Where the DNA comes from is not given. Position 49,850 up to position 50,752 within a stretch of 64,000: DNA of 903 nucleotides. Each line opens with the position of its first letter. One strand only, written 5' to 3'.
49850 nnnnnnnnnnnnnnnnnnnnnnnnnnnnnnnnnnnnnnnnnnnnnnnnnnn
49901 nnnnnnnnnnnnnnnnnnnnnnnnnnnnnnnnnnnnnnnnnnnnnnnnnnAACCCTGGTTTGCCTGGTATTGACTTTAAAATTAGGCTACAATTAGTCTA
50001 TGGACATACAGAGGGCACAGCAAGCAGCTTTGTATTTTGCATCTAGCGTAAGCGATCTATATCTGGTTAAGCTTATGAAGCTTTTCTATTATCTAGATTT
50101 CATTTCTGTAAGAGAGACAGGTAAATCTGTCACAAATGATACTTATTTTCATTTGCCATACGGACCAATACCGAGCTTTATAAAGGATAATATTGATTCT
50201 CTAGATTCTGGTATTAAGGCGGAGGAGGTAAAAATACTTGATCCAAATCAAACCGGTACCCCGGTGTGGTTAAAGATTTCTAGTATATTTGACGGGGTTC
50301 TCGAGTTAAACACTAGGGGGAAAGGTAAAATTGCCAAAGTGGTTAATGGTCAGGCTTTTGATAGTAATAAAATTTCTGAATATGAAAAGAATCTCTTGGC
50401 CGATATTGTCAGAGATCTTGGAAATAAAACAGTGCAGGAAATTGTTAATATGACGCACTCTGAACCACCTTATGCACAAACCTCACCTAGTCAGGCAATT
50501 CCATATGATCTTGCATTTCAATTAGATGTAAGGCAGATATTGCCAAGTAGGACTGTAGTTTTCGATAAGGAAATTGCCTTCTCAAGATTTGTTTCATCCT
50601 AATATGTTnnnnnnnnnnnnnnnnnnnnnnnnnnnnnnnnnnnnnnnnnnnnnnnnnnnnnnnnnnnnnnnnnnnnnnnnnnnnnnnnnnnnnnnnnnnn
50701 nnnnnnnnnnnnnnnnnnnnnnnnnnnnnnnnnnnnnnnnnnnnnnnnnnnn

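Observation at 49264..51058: Candidate toxin-antitoxin/defence module: DUF4145 protein, Panacea (DUF4065) antitoxin-like gene and a tightly coupled downstream ORF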

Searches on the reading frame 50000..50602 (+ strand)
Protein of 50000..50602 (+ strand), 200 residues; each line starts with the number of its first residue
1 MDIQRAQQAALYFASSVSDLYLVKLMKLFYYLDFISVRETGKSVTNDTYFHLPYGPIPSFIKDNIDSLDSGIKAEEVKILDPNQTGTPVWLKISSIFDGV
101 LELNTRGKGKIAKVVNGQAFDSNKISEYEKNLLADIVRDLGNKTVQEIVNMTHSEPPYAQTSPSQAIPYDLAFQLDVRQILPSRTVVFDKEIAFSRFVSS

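Call 3: search_protein_families(library=pfam, proteins=[window:50000-50602:+], max_evalue=1)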
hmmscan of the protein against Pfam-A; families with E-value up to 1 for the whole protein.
window:50000-50602:+ (200 aa): 1 family
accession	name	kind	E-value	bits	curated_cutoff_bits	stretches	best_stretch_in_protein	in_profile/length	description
PF13274.11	SocA_Panacea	-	6.8e-16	59.6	25.7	1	25-158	1-112/113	Antitoxin SocA-like, Panacea domain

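Call 4: search_protein_families(library=padloc, proteins=[window:50000-50602:+], max_evalue=1)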
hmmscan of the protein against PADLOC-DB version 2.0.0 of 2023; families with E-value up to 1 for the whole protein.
window:50000-50602:+ (200 aa): 0 families

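Call 5: search_protein_families(library=ncbifam, proteins=[window:50000-50602:+], max_evalue=1)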
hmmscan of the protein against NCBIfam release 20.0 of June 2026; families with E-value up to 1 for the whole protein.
window:50000-50602:+ (200 aa): 0 families

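Call 16: search_protein_families(library=phrogs, proteins=[window:50000-50602:+], max_evalue=1)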
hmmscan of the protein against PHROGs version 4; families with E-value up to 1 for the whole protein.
window:50000-50602:+ (200 aa): 2 families
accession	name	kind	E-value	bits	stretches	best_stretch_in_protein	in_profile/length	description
phrog_1281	-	unknown function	8.2e-14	52.7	1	12-163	16-131/195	-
phrog_10390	-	unknown function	3.4e-08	34.3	1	6-163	151-275/299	-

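Call 45: find_homologous_proteins(query=window:50000-50602:+, max_evalue=0.00001)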
Query window:50000-50602:+ (200 aa): 23 proteins with E <= 0.00001 among 140 candidates.
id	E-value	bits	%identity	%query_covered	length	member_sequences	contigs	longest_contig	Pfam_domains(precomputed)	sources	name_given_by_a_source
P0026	1.3e-109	382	100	88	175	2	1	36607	PF13274.12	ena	-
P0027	4.2e-105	367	82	100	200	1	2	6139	PF13274.12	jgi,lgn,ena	jgi:uncharacterized phage-associated protein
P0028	4.5e-105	367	83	100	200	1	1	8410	PF13274.12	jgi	jgi:uncharacterized phage-associated protein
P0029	4.1e-104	364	84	100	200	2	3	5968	PF13274.12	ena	-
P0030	9.3e-104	363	82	100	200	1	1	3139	PF13274.12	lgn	-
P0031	2.4e-101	355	82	100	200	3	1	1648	PF13274.12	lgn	-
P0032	8.9e-101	353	81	100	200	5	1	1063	PF13274.12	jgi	-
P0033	2.1e-97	342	79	100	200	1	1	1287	PF13274.12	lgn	-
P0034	5.3e-97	341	78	100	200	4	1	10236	PF13274.12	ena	-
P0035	1.3e-75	271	65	100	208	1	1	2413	PF13274.12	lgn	-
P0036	2.1e-71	257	60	100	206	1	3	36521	PF13274.12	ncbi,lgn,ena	-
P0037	2.4e-65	238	56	100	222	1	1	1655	PF13274.12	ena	-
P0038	6.5e-53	197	50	100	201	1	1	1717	PF13274.12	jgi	jgi:uncharacterized phage-associated protein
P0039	2.5e-51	192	47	100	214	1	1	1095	PF13274.12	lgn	-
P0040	9.3e-44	167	47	99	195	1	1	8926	PF13274.12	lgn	-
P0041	1.8e-42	163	45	99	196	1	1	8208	PF13274.12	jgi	-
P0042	1.9e-42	163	43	99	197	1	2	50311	PF13274.12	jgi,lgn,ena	-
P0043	1.0e-40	157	45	99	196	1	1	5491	PF13274.12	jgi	jgi:hypothetical protein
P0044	1.1e-40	157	44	92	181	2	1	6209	PF13274.12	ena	-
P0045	2.4e-39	153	43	100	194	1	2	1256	PF13274.12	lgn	-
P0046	5.7e-36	142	40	100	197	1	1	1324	PF13274.12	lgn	-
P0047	1.2e-29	121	40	91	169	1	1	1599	PF13274.12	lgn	-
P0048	9.5e-27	112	38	91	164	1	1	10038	PF13274.12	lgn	-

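Call 46: find_encoding_contigs(protein=P0036, flank=5000, max_places=2)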
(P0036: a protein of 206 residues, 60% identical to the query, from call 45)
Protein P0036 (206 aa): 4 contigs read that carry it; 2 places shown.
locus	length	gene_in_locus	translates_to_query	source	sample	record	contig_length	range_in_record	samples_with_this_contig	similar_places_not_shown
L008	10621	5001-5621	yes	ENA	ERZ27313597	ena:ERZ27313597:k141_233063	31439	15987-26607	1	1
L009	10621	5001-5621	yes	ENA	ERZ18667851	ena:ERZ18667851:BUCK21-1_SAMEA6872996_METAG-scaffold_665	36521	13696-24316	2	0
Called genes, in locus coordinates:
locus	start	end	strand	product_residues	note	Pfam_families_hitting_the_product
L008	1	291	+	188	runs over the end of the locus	-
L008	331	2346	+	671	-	PF22745:Nlig-Ia, PF01653:DNA_ligase_aden, PF03120:OB_DNA_ligase, PF12826:HHH_2, PF14520:HHH_5, PF00633:HHH (weak), PF00533:BRCT, PF12738:PTCB-BRCT (weak)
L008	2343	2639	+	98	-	PF02686:GatC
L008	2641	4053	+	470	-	PF01425:Amidase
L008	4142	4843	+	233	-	-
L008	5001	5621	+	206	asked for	PF13274:SocA_Panacea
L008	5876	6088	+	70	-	-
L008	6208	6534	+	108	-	-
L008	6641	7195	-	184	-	-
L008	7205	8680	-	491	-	-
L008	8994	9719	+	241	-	-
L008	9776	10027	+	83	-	PF18903:DUF5659 (weak)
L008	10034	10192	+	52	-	-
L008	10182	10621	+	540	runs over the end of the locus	-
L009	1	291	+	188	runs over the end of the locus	-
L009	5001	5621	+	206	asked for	PF13274:SocA_Panacea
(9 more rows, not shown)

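Call 47: find_encoding_contigs(protein=P0042, flank=5000, max_places=2)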
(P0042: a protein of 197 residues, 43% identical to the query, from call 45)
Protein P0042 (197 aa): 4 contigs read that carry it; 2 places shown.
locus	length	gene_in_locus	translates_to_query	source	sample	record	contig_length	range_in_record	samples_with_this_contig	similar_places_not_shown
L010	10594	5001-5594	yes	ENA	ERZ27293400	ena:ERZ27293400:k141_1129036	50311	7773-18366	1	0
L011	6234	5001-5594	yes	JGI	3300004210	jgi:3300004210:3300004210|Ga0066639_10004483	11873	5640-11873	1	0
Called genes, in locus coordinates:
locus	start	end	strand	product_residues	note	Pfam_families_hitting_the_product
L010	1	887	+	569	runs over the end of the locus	PF01555:N6_N4_Mtase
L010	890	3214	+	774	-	PF04851:ResIII, PF18766:SWI2_SNF2 (weak), PF27151:YagJ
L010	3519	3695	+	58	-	-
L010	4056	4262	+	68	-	-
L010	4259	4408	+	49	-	-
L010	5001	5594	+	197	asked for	PF13274:SocA_Panacea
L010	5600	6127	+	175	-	-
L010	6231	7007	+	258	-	PF05116:S6PP (faint), PF03332:PMM, PF08282:Hydrolase_3 (weak)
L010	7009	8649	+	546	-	PF00343:Phosphorylase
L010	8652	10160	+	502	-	PF08323:Glyco_transf_5, PF00534:Glycos_transf_1, PF13692:Glyco_trans_1_4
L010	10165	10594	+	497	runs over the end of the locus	PF03065:Glyco_hydro_57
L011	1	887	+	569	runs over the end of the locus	PF01555:N6_N4_Mtase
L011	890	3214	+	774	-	PF04851:ResIII, PF18766:SWI2_SNF2 (weak), PF27151:YagJ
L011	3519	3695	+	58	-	-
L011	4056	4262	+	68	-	-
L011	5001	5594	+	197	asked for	PF13274:SocA_Panacea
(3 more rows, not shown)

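Call 48: find_encoding_contigs(protein=P0048, flank=5000, max_places=2)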
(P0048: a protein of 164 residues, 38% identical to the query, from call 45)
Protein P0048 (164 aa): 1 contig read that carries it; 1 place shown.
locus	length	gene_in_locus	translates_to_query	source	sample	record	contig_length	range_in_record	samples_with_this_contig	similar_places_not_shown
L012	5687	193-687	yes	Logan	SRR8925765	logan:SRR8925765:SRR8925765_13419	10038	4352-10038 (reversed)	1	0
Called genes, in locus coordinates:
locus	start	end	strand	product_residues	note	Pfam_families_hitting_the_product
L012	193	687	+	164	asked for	PF13274:SocA_Panacea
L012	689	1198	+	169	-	-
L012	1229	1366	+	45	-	-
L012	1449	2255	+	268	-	-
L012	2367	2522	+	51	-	-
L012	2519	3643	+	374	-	-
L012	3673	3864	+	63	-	-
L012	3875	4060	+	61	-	PF08279:HTH_11 (faint), PF12728:HTH_17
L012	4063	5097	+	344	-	PF01555:N6_N4_Mtase (weak), PF02086:MethyltransfD12, PF01170:UPF0020 (faint), PF13847:Methyltransf_31 (weak), PF08241:Methyltransf_11 (faint), PF13649:Methyltransf_25 (faint), PF01555:N6_N4_Mtase (weak)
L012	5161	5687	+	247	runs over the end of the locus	PF01555:N6_N4_Mtase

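Call 76: search_protein_families(library=pfam, proteins=[L010:5600-6127:+, L012:689-1198:+, L008:5627-6088:+], max_evalue=0.01)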
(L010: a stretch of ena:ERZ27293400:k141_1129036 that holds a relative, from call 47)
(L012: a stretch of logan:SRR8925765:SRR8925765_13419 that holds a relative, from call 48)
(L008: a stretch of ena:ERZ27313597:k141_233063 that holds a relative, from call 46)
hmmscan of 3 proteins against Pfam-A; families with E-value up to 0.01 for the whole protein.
L010:5600-6127:+ (175 aa): 0 families

L012:689-1198:+ (169 aa): 0 families

L008:5627-6088:+ (153 aa): 0 families
